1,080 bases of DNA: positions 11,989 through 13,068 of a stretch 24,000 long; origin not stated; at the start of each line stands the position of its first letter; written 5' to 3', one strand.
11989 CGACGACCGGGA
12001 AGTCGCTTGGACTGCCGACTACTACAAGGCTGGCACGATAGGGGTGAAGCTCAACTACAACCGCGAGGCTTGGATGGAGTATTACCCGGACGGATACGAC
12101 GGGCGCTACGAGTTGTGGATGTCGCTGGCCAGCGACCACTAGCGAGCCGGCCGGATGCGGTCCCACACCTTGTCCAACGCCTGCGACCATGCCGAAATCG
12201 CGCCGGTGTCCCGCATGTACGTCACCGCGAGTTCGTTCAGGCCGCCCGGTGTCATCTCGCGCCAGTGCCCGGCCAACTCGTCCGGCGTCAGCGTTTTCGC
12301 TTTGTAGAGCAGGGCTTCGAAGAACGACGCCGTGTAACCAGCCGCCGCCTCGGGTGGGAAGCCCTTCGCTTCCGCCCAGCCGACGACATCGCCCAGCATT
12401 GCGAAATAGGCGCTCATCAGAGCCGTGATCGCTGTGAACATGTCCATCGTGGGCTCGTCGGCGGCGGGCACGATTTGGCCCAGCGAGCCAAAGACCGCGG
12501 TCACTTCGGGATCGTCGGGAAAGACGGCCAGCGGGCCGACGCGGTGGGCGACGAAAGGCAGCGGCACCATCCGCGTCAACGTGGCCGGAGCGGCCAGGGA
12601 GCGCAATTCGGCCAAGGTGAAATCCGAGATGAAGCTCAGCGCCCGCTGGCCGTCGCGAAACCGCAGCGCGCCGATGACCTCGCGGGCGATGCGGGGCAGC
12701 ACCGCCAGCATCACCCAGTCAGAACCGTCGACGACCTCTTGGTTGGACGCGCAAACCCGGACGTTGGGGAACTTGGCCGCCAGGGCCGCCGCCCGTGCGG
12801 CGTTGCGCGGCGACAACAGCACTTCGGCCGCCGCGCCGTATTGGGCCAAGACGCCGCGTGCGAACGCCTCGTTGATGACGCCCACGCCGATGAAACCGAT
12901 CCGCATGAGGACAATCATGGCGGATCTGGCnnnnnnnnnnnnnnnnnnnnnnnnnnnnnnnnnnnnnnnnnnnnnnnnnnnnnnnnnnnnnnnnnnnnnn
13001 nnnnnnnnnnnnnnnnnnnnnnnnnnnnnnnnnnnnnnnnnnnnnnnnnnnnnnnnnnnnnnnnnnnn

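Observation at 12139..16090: GRE + activase + P5C-reductase-family operon: a hydroxyproline-dehydratase-like module of uncertain specificity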

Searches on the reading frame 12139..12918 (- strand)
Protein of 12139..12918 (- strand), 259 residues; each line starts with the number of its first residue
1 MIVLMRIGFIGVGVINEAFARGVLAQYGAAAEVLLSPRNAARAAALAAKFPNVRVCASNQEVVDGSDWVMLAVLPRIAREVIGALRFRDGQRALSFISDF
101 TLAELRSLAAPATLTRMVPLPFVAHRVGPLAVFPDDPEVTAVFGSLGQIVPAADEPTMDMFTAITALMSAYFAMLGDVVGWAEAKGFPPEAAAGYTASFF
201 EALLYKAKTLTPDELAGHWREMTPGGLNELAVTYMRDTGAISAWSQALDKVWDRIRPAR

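Call 7: search_protein_families(library=ncbifam, proteins=[window:12139-12918:-], max_evalue=0.00001)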
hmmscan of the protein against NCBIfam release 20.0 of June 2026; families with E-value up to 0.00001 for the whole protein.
window:12139-12918:- (259 aa): 4 families
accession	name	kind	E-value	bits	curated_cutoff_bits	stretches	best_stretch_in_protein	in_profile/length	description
NF005063.0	PRK06476.1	equivalog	6.8e-69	232.3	254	1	5-256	1-254/258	pyrroline-5-carboxylate reductase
TIGR00112.1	proC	equivalog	1.5e-19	70.7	196.75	1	7-253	1-258/263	pyrroline-5-carboxylate reductase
NF005814.0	PRK07680.1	equivalog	6.1e-08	32.2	278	1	5-119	1-117/275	late competence protein ComER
NF005384.0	PRK06928.1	exception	1.3e-06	28.2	301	1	5-119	2-120/277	pyrroline-5-carboxylate reductase ProG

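Call 8: search_protein_families(library=pfam, proteins=[window:12139-12918:-], max_evalue=0.00001)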
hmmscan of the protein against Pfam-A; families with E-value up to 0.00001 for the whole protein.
window:12139-12918:- (259 aa): 1 family
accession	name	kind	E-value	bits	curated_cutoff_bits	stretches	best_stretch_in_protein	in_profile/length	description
PF03807.23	F420_oxidored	-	6.2e-12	46.4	21.6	1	6-88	1-80/94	NADP oxidoreductase coenzyme F420-dependent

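Call 10: search_solved_structures(query=window:12139-12918:-, max_evalue=0.001)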
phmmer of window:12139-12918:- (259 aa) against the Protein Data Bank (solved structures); distinct sequences matched with E-value up to 0.001: 12.
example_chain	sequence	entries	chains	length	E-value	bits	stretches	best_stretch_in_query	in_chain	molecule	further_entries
5bse_A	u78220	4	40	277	9.2e-07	31.9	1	7-195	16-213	Pyrroline-5-carboxylate reductase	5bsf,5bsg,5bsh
2ahr_A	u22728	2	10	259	1.5e-06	31.2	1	5-256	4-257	putative pyrroline carboxylate reductase | 1-Pyrroline-5-Carboxylate reductase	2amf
8tcu_A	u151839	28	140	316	4.7e-05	26.4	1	5-232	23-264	Pyrroline-5-carboxylate reductase 1, mitochondrial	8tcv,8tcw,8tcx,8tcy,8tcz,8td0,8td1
2gr9_A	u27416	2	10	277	4.7e-05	26.4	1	5-232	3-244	Pyrroline-5-carboxylate reductase 1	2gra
2izz_A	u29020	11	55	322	5e-05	26.3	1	5-232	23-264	PYRROLINE-5-CARBOXYLATE REDUCTASE 1 | Pyrroline-5-carboxylate reductase 1, mitochondrial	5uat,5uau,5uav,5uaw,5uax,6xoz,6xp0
2ger_A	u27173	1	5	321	5.8e-05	26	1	5-232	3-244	Pyrroline-5-carboxylate reductase 1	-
9rzz_A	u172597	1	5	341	5.9e-05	26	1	5-232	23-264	Isoform 3 of Pyrroline-5-carboxylate reductase 1, mitochondrial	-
9s01_A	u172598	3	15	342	5.9e-05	26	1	5-232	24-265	Isoform 3 of Pyrroline-5-carboxylate reductase 1, mitochondrial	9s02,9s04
6lhm_A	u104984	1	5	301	6.5e-05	25.9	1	5-240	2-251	Pyrroline-5-carboxylate reductase 2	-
3gt0_A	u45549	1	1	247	6.6e-05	25.9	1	6-235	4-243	Pyrroline-5-carboxylate reductase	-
9q6g_A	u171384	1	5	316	8.9e-05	25.5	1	5-236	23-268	Pyrroline-5-carboxylate reductase 2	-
8dkg_A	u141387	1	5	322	0.00022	24.2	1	5-124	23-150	Isoform 3 of Pyrroline-5-carboxylate reductase 1, mitochondrial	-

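Call 58: find_homologous_proteins(query=window:12139-12918:-, max_evalue=1e-10)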
Query window:12139-12918:- (259 aa): 142 proteins with E <= 1e-10 among 8000 candidates; the best 120 are listed.
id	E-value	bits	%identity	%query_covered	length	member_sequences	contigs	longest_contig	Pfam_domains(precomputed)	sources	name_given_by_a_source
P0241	8.3e-162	555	100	98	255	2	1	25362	PF14748.12,PF03807.24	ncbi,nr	ncbi:MAG: NAD(P)-binding domain-containing protein [Propionibacteriaceae bacterium]|nr:NAD(P)-bindin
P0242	2.0e-85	304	57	97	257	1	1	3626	PF03807.24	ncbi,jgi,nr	ncbi:MAG: NAD(P)-binding domain-containing protein [Propionibacteriaceae bacterium]|jgi:pyrroline-5-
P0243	9.6e-84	299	57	93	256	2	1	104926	PF03807.24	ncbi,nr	ncbi:MAG: NAD(P)-binding domain-containing protein [Propionibacteriaceae bacterium]|nr:NAD(P)-bindin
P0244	1.9e-79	285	53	98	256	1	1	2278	PF03807.24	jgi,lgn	jgi:pyrroline-5-carboxylate reductase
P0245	3.7e-77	277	52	97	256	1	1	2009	PF03807.24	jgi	jgi:pyrroline-5-carboxylate reductase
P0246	6.3e-76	273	51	92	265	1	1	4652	PF03807.24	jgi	jgi:pyrroline-5-carboxylate reductase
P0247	1.1e-75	272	53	93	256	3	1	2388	PF03807.24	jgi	-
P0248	2.4e-75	271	51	93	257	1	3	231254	PF14748.12,PF03807.24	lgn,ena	-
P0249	1.2e-73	266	50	92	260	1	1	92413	PF14748.12,PF03807.24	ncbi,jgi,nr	ncbi:MAG: NAD(P)-binding domain-containing protein [Propionibacteriaceae bacterium]|jgi:pyrroline-5-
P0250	6.6e-69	250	55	87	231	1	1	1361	PF03807.24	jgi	jgi:pyrroline-5-carboxylate reductase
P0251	1.0e-67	246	48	93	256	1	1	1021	PF03807.24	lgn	-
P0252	3.2e-63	232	47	97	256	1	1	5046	PF03807.24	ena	-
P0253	1.3e-59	220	43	97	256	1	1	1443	PF03807.24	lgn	-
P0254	1.7e-58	216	43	97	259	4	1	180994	PF14748.12,PF03807.24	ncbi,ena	-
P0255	3.6e-58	215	43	97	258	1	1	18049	PF03807.24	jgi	-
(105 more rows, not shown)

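Call 61: find_encoding_contigs(protein=P0243, flank=8000, max_places=2)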
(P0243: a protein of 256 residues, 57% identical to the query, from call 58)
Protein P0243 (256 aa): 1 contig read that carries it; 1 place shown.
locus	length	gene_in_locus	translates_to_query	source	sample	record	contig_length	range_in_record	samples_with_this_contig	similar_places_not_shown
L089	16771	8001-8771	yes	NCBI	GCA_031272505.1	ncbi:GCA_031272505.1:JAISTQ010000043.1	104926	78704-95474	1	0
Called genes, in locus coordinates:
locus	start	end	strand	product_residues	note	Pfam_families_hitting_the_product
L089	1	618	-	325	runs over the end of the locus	PF10298:WhiA_N, PF14527:LAGLIDADG_WhiA, PF02650:HTH_WhiA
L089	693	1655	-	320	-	PF01933:CofD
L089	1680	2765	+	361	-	PF00155:Aminotran_1_2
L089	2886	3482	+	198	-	PF00929:RNase_T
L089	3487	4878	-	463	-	PF13540:RCC1_2 (faint), PF00415:RCC1 (faint), PF25390:WD40_RLD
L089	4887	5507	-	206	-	-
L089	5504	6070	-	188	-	-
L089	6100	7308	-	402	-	PF00078:RVT_1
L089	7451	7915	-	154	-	-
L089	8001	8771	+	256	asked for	PF03807:F420_oxidored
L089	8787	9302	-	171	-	PF10263:SprT-like (weak)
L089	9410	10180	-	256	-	PF00041:fn3, PF21605:CRLF2-like_D2 (weak), PF25059:FN3_DSCAM-DSCAML_C (weak)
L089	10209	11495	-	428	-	PF12323:HTH_OrfB_IS605, PF01385:OrfB_IS605, PF07282:Cas12f1-like_TNB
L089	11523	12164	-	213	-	PF00376:MerR, PF12728:HTH_17, PF13411:MerR_1, PF00239:Resolvase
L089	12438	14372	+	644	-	PF13598:DUF4139 (weak)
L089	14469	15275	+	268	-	PF00376:MerR, PF13411:MerR_1, PF06445:GyrI-like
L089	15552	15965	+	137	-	PF00581:Rhodanese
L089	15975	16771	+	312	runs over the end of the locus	PF19307:SrpI-like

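Call 62: find_encoding_contigs(protein=P0248, flank=8000, max_places=2)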
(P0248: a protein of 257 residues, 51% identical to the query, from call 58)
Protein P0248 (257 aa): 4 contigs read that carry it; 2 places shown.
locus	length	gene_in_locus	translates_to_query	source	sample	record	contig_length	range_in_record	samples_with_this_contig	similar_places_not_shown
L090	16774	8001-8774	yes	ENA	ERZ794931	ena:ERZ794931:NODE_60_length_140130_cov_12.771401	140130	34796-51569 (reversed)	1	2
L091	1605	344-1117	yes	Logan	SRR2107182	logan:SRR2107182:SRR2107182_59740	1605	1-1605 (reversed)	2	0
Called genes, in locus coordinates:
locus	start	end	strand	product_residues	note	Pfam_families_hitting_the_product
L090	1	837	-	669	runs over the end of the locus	PF00953:Glycos_transf_4, PF01073:3Beta_HSD, PF01370:Epimerase, PF04321:RmlD_sub_bind, PF13460:NAD_binding_10, PF16363:GDP_Man_Dehyd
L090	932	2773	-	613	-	PF13727:CoA_binding_3, PF00899:ThiF (faint), PF01073:3Beta_HSD, PF01370:Epimerase, PF02719:Polysacc_synt_2, PF04321:RmlD_sub_bind, PF08659:KR (weak), PF16363:GDP_Man_Dehyd, +1 more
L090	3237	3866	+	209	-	-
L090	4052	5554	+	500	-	PF13807:GNVR (weak), PF01656:CbiA, PF10609:ParA, PF13614:AAA_31 (faint)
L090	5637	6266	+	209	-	PF10502:Peptidase_S26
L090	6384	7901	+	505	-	PF04675:DNA_ligase_A_N, PF01068:DNA_ligase_A_M, PF04679:DNA_ligase_A_C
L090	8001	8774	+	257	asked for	PF03807:F420_oxidored, PF14748:P5CR_dimer (weak)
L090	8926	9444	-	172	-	PF14340:DUF4395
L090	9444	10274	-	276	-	PF06426:SATase_N, PF00132:Hexapep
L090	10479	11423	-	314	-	PF00294:PfkB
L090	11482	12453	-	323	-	PF20703:nSTAND1 (weak), PF00005:ABC_tran, PF13304:AAA_21 (faint)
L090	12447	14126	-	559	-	PF00528:BPD_transp_1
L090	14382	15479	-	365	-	PF13531:SBP_bac_11, PF01547:SBP_bac_1, PF13416:SBP_bac_8, PF13343:SBP_bac_6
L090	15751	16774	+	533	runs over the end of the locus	PF01935:DUF87 (weak), PF05872:HerA_C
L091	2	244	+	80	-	?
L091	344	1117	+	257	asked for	PF03807:F420_oxidored, PF14748:P5CR_dimer (weak)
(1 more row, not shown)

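Call 63: find_encoding_contigs(protein=P0254, flank=8000, max_places=2)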
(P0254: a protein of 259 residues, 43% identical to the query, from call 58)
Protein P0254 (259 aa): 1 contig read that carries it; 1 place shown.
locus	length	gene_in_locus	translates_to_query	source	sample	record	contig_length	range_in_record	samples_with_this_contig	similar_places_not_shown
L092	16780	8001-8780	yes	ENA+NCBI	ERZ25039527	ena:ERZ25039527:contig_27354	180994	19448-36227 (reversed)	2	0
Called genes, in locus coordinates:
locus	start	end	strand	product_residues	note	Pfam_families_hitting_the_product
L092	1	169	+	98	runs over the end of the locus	-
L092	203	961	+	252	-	PF00005:ABC_tran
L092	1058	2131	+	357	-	PF13379:NMT1_2, PF09084:NMT1, PF04069:OpuAC (faint)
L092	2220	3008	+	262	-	PF00528:BPD_transp_1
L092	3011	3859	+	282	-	PF00528:BPD_transp_1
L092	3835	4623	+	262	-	PF00005:ABC_tran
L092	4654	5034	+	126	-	PF01042:Ribonuc_L-PSP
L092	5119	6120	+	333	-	PF00291:PALP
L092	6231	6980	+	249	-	PF01177:Asp_Glu_race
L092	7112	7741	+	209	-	PF00392:GntR, PF07729:FCD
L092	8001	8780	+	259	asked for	PF03807:F420_oxidored, PF14748:P5CR_dimer (weak)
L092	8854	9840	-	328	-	PF02423:OCD_Mu_crystall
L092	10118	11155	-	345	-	PF05544:Pro_racemase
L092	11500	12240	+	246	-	PF00392:GntR, PF07729:FCD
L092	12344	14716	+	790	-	PF02901:PFL-like, PF01228:Gly_radical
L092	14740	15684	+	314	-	PF04055:Radical_SAM, PF13353:Fer4_12 (weak), PF12837:Fer4_6 (faint), PF13237:Fer4_10 (weak), PF12838:Fer4_7 (weak)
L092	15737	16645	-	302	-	PF13353:Fer4_12 (weak), PF12797:Fer4_2 (faint), PF13237:Fer4_10 (faint), PF12800:Fer4_4 (faint), PF12838:Fer4_7, PF13187:Fer4_9 (weak), PF00037:Fer4 (weak), PF04055:Radical_SAM, +2 more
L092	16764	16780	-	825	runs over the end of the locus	PF02901:PFL-like, PF01228:Gly_radical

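Call 64: find_encoding_contigs(protein=P0242, flank=8000, max_places=2)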
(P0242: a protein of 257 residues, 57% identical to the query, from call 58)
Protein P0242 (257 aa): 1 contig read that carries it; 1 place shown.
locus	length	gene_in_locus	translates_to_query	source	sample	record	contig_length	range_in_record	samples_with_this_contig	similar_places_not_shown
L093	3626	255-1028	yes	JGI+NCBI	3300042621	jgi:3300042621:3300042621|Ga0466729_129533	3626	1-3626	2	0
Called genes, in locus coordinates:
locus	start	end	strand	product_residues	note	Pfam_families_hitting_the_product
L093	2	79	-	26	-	?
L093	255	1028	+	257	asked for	PF03807:F420_oxidored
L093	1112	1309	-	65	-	PF00106:adh_short (weak)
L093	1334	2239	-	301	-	PF00480:ROK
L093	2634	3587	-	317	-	PF00389:2-Hacid_dh, PF02826:2-Hacid_dh_C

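Call 65: find_encoding_contigs(protein=P0246, flank=8000, max_places=2)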
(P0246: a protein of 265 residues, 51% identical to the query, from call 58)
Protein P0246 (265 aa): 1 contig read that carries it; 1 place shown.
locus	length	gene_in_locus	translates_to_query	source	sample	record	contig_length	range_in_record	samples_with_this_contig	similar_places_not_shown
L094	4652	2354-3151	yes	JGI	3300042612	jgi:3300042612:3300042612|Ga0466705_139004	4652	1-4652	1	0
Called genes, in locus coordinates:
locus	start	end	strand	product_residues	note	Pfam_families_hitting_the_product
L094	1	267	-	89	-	?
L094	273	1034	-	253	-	PF00528:BPD_transp_1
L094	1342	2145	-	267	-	PF08021:FAD_binding_9, PF04954:SIP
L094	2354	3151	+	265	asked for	PF03807:F420_oxidored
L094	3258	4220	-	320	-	PF05448:AXE1, PF00326:Peptidase_S9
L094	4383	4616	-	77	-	-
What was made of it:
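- The closest homologues of the window reductase (50-57% identity) are stand-alone genes in actinobacterial contigs (calls 61, 62, 64, 65). The nearest homologues of the reductase (50-57% identity) are stand-alone in four actinobacterial contigs (calls 61, 62, 64, 65).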

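Call 72: search_protein_families(library=ncbifam, proteins=[L089:8001-8771:+], max_evalue=0.00001)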
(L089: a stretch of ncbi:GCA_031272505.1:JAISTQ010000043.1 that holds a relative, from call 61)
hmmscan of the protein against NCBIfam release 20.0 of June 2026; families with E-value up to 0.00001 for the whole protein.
L089:8001-8771:+ (256 aa): 3 families
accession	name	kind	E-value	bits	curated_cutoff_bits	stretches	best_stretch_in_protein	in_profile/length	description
NF005063.0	PRK06476.1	equivalog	9.4e-52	176.1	254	1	1-253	1-255/258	pyrroline-5-carboxylate reductase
TIGR00112.1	proC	equivalog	2.2e-13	50.5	196.75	1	3-246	1-255/263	pyrroline-5-carboxylate reductase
NF005814.0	PRK07680.1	equivalog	7e-07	28.7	278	1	1-115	1-117/275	late competence protein ComER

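Call 90: predict_structure(alignment_id=A5)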
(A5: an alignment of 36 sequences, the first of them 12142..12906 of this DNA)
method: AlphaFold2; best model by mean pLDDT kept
length: 255 residues; sequences in the alignment: 36
mean_pLDDT: 95.7   pTM: 0.88
mean pLDDT of the five models: 95.7, 95.4, 95.2, 94.6, 94.2
residues with pLDDT >= 90: 242; 70-90: 10; 50-70: 3; < 50: 0
segments of 3 or more residues with pLDDT < 50: none
pLDDT, mean of each block of 10 residues (from residue 1): 97 97 98 96 98 98 97 96 96 94 94 97 97 97 98 96 96 98 98 97 96 89 95 96 95 68
secondary structure, 60 per line:
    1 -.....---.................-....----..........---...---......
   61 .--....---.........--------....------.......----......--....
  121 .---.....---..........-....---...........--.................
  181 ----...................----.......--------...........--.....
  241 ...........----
elements in order: E2-6 H10-26 E28-31 H36-45 E49-51 H55-61 E64-67 H71-79 E88-91 H98-104 E109-114 H117-121 E125-129 H133-142 E144-147 H151-161 H164-180 H185-203 H208-214 H223-233 H236-251

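Call 92: fold_search(model_id=the predicted structure, library=pdb)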
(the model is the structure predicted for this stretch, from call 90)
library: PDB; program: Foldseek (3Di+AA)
matches with E <= 10: 1562; with E <= 0.001: 357
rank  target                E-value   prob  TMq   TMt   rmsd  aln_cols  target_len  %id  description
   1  2ahr_D                6.2e-16  1.00  0.84  0.83   2.9       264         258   22  Crystal Structures of 1-Pyrroline-5-Carboxylate Reductase from Human Pathogen Streptococcus pyogenes (released 2005-09-13)
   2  2ahr_E                1.1e-15  1.00  0.84  0.83   3.0       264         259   21  Crystal Structures of 1-Pyrroline-5-Carboxylate Reductase from Human Pathogen Streptococcus pyogenes (released 2005-09-13)
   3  2ahr_A                1.4e-15  1.00  0.83  0.82   3.1       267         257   20  Crystal Structures of 1-Pyrroline-5-Carboxylate Reductase from Human Pathogen Streptococcus pyogenes (released 2005-09-13)
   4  2ahr_C                5.7e-15  1.00  0.84  0.83   3.0       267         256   21  Crystal Structures of 1-Pyrroline-5-Carboxylate Reductase from Human Pathogen Streptococcus pyogenes (released 2005-09-13)
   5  6xp0_D                2.4e-14  1.00  0.82  0.76   3.2       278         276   24  Structure of human PYCR1 complexed with N-formyl L-proline (released 2020-11-04)
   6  2izz_B                3.2e-14  1.00  0.81  0.74   3.5       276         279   25  Crystal structure of human pyrroline-5-carboxylate reductase (released 2006-08-01)
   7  8tcu_A                4.3e-14  1.00  0.82  0.76   3.1       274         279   23  Structure of PYCR1 complexed with 2-chloro-5-(2-oxoimidazolidin-1-yl)benzoic acid (released 2024-03-06)
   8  8tcw_A                4.9e-14  1.00  0.81  0.74   3.2       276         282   24  Structure of PYCR1 complexed with 2-methyl-3-(2-oxoimidazolidin-1-yl)benzoic acid (released 2024-03-06)
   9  5uau_D                5.5e-14  1.00  0.83  0.78   3.2       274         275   26  Structure of human PYCR-1 complexed with proline (released 2017-03-15)
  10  2izz_A                6.2e-14  1.00  0.84  0.79   3.1       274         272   25  Crystal structure of human pyrroline-5-carboxylate reductase (released 2006-08-01)
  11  8tcw_C                6.6e-14  1.00  0.83  0.77   3.2       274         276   26  Structure of PYCR1 complexed with 2-methyl-3-(2-oxoimidazolidin-1-yl)benzoic acid (released 2024-03-06)
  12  2izz_E                7.0e-14  1.00  0.84  0.79   3.1       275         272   24  Crystal structure of human pyrroline-5-carboxylate reductase (released 2006-08-01)
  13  5uau_B                7.8e-14  1.00  0.83  0.77   3.2       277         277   23  Structure of human PYCR-1 complexed with proline (released 2017-03-15)
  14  6xp3_C                7.8e-14  1.00  0.82  0.77   3.3       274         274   26  Structure of human PYCR1 complexed with cyclopentanecarboxylic acid (released 2020-11-04)
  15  6xp0_A                9.4e-14  1.00  0.80  0.75   3.4       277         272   23  Structure of human PYCR1 complexed with N-formyl L-proline (released 2020-11-04)
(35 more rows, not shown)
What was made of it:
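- On P5C reductase superfamily (fold): The top 50 PDB fold matches are all P5C reductases, at TM 0.79-0.84 (calls 90, 92).
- Checked: The AlphaFold model has pLDDT 95.7, and its top fold matches are all P5C reductases at TM 0.84 (calls 90, 92).
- The reductase model matches P5C reductases at TM 0.84 (calls 90, 92).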
